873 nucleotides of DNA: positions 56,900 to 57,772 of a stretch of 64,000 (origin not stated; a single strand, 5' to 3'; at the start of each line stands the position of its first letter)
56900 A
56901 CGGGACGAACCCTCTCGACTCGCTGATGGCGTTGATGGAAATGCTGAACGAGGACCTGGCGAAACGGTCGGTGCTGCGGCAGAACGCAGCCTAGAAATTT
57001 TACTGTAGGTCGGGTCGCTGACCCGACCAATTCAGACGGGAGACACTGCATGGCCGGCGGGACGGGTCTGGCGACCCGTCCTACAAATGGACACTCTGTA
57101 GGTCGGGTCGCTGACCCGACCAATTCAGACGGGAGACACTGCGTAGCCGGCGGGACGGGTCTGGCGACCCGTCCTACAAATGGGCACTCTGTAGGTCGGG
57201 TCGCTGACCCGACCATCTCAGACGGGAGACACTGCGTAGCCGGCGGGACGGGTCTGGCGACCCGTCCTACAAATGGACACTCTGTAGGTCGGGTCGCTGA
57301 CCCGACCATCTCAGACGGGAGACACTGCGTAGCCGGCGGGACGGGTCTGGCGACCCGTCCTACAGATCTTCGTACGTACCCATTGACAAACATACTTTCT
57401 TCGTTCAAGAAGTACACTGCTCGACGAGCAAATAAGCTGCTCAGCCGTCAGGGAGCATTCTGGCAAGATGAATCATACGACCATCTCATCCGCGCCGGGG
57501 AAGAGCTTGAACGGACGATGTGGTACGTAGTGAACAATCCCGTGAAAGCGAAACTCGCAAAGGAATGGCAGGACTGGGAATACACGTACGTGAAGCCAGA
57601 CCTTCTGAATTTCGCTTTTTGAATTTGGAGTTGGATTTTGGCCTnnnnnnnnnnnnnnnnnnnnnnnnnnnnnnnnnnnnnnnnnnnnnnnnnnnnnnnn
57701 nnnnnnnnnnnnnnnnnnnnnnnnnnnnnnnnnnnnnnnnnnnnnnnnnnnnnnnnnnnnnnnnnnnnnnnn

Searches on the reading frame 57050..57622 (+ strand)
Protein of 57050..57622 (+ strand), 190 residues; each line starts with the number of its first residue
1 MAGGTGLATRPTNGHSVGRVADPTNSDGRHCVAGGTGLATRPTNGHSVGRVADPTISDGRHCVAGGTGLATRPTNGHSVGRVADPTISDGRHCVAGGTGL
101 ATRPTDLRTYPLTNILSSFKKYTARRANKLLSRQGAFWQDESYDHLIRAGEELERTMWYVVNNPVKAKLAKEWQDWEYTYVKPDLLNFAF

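Call 47: search_protein_families(library=pfam, proteins=[window:57050-57622:+], max_evalue=1)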
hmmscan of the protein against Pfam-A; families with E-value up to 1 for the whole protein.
window:57050-57622:+ (190 aa): 2 families
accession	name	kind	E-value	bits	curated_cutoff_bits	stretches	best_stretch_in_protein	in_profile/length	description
PF09256.16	BaffR-Tall_bind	-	0.09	12.9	21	0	139-148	6-15/30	BAFF-R, TALL-1 binding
PF12662.13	cEGF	-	0.13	12.6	26.6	0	25-32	13-20/24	Complement Clr-like EGF-like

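Call 48: search_protein_families(library=ncbifam, proteins=[window:57050-57622:+], max_evalue=0.1)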
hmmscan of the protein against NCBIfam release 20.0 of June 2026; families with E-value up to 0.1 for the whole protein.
window:57050-57622:+ (190 aa): 1 family
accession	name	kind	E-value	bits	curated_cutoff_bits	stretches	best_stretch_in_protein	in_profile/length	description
NF047646.1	REP_Tyr_transpos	equivalog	2.2e-14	53.6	80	1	112-178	72-145/146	REP-associated tyrosine transposase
